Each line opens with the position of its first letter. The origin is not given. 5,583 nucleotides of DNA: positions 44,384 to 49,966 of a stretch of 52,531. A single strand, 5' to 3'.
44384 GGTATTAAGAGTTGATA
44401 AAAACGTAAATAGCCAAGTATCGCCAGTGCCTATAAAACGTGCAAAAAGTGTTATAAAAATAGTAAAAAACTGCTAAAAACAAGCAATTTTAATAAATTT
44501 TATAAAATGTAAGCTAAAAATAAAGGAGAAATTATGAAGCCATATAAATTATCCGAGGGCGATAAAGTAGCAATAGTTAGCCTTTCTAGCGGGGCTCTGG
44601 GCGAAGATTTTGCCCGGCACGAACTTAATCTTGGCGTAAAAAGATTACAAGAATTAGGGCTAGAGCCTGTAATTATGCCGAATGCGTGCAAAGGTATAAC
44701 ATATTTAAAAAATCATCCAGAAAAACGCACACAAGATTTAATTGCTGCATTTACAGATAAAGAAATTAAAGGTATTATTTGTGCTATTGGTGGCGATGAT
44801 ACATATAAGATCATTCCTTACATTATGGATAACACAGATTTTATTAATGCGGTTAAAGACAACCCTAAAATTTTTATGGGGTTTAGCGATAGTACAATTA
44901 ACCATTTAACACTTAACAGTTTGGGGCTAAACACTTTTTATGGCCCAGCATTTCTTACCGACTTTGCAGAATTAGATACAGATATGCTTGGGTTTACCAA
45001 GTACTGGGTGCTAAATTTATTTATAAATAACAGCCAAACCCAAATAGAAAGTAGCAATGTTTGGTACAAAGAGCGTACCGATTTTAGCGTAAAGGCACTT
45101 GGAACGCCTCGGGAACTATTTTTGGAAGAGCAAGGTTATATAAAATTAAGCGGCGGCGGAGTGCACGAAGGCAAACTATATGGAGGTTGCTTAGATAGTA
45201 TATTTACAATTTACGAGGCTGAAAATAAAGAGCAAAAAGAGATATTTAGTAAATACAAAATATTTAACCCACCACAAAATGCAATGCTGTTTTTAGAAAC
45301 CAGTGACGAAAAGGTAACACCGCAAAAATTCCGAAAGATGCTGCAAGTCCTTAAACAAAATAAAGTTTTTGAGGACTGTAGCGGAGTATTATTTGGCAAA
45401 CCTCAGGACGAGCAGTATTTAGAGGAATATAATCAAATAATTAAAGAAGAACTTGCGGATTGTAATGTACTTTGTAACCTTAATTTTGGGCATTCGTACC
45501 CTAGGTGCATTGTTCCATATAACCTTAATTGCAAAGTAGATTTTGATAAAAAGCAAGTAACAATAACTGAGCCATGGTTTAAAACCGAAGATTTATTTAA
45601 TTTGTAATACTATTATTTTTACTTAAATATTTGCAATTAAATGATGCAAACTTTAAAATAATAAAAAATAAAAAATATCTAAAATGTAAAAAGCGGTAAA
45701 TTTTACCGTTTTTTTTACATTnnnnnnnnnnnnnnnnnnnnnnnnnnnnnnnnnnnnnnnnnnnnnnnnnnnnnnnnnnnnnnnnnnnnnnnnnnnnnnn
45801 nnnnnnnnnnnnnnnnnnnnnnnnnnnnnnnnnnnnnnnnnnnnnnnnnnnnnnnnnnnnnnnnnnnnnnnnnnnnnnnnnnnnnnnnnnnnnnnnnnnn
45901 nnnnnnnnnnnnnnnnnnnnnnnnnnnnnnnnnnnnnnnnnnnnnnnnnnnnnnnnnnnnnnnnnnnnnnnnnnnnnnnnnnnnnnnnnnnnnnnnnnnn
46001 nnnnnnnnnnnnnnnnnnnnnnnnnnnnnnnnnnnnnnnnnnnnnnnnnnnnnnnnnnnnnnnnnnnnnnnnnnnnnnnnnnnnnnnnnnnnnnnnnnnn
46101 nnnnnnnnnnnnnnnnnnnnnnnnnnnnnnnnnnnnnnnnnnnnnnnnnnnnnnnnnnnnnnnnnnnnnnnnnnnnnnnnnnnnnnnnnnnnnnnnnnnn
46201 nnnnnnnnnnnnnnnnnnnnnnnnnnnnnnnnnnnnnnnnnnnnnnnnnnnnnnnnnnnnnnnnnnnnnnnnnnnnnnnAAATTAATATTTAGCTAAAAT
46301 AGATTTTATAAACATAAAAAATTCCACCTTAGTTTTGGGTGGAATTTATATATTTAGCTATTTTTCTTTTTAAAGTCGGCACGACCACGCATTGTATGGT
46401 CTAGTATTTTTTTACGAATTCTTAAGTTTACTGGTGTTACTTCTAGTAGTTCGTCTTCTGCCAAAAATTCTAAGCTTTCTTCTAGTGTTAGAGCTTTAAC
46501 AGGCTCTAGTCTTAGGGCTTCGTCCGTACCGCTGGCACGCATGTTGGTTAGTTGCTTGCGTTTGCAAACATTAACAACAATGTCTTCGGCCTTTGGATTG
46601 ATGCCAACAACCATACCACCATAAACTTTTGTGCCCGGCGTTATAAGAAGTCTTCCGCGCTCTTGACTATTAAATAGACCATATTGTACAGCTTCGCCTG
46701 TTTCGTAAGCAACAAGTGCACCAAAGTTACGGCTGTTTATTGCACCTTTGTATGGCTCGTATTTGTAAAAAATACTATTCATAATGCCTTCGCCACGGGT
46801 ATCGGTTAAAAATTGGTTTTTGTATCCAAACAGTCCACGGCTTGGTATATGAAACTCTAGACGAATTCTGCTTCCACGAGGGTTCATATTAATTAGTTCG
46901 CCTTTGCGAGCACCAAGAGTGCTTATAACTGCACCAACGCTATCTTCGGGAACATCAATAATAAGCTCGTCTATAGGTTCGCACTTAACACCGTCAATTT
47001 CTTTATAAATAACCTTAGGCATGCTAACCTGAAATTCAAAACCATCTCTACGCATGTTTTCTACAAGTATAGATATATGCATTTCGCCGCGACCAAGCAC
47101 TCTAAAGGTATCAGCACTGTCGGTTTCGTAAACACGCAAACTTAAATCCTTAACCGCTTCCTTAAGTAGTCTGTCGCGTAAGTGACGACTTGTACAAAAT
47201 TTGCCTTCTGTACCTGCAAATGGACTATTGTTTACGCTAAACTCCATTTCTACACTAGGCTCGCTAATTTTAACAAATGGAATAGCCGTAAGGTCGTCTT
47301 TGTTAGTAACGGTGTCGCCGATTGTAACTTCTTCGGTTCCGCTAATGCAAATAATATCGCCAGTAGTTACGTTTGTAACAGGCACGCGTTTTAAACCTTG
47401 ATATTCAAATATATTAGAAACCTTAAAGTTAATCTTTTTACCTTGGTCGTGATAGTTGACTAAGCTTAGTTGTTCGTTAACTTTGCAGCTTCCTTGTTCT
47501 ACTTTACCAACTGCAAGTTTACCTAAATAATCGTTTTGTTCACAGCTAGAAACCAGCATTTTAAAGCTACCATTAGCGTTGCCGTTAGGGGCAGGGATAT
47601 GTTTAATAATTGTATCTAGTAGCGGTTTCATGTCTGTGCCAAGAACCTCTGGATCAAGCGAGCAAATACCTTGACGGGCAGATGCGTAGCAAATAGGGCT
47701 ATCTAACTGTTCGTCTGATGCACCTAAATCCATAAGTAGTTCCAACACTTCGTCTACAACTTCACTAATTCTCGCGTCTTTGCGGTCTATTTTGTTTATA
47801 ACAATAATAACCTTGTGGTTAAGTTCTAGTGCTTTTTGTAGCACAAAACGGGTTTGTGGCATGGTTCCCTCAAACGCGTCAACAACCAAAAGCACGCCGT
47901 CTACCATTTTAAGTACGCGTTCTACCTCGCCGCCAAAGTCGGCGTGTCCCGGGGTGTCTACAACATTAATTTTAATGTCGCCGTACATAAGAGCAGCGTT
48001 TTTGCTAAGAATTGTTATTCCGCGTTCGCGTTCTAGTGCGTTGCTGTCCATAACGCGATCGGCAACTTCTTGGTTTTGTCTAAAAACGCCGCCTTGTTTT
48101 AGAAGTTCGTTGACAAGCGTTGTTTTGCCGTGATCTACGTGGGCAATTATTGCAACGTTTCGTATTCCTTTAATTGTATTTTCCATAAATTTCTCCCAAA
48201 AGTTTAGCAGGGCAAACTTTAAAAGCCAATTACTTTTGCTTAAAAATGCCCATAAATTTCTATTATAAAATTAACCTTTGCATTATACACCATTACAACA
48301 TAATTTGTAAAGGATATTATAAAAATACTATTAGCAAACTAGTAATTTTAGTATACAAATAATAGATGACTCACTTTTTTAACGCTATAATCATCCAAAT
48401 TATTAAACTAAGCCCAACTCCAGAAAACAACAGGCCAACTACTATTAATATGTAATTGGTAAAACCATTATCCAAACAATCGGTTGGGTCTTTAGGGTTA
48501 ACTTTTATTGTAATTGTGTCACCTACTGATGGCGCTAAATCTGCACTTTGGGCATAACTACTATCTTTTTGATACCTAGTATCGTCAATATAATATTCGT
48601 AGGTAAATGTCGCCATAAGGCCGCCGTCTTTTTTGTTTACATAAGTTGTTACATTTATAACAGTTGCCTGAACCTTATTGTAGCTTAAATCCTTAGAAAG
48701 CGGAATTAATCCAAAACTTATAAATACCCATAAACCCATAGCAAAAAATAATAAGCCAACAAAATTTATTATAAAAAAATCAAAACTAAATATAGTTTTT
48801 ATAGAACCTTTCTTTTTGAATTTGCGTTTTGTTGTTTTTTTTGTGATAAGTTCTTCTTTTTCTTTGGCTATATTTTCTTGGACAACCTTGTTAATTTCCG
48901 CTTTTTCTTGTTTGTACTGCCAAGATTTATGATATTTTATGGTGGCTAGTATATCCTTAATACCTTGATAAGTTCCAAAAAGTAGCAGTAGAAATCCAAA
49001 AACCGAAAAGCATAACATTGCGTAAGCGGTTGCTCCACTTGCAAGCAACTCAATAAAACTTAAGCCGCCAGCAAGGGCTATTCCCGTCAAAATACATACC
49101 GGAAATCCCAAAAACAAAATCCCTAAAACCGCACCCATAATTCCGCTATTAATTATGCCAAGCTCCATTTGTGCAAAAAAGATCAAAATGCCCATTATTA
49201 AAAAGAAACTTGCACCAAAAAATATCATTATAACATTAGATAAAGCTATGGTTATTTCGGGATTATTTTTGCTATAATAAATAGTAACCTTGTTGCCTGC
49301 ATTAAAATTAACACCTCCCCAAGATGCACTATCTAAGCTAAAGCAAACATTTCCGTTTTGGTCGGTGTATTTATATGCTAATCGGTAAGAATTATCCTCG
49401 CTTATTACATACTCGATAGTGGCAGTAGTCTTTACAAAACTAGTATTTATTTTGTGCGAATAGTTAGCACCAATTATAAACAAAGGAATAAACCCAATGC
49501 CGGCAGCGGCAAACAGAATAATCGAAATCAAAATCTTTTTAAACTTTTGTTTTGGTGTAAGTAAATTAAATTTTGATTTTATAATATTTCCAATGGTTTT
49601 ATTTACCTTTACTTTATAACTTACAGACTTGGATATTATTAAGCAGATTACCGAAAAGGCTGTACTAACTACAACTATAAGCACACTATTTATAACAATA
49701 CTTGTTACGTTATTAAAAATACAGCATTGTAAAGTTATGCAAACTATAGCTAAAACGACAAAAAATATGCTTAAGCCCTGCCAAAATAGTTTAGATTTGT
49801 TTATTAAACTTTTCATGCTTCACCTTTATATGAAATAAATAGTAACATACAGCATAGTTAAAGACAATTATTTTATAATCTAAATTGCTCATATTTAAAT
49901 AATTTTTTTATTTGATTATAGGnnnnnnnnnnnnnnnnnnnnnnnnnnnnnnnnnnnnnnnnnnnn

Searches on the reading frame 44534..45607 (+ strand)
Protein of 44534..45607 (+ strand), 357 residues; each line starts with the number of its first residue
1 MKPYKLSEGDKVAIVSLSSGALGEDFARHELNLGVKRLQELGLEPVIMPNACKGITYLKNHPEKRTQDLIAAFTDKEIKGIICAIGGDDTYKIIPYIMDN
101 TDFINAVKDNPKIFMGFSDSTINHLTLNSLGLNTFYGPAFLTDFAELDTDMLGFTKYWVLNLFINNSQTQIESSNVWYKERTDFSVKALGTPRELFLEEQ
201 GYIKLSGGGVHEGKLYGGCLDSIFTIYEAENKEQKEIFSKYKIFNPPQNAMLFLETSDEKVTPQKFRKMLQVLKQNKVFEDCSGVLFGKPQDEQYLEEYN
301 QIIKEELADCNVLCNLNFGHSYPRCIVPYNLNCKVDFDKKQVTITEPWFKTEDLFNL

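Call 66: search_protein_families(library=pfam, proteins=[window:44534-45607:+], max_evalue=0.00001)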
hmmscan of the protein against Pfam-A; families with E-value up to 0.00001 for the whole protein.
window:44534-45607:+ (357 aa): 2 families
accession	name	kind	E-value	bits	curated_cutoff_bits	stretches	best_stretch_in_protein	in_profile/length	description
PF02016.21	Peptidase_S66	-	3.6e-29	101.8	25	1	12-137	1-121/121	LD-carboxypeptidase N-terminal domain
PF17676.7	Peptidase_S66C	-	1.7e-18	67.8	23.7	1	212-335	1-120/120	LD-carboxypeptidase C-terminal domain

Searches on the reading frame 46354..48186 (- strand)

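Call 66: search_protein_families(library=pfam, proteins=[window:46354-48186:-], max_evalue=0.00001)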
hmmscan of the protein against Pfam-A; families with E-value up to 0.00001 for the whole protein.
window:46354-48186:- (610 aa): 5 families
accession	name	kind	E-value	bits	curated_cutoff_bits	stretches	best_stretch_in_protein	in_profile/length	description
PF00009.33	GTP_EFTU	-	1.9e-55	187.9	26.5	1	7-198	2-187/188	Elongation factor Tu GTP binding domain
PF21018.2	BipA_C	-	1.6e-43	147.4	23.8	1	489-596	2-109/110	TypA/BipA C-terminal domain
PF00679.30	EFG_C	-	2.2e-22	79.3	27.9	1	401-485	2-87/89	Elongation factor G C-terminus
PF03144.31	GTP_EFTU_D2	-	6.7e-09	36.5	30.3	1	222-294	1-73/73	Elongation factor Tu domain 2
PF01926.29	MMR_HSR1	-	7.1e-08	33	21.9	1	11-132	2-113/113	50S ribosome-binding GTPase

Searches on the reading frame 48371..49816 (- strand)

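Call 66: search_protein_families(library=pfam, proteins=[window:48371-49816:-], max_evalue=0.00001)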
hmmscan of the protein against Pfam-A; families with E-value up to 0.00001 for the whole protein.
window:48371-49816:- (481 aa): 1 family
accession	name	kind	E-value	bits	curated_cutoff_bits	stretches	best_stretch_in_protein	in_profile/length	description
PF12158.14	DUF3592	-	9.3e-11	42.7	25.3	1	382-447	1-77/84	Domain of unknown function (DUF3592)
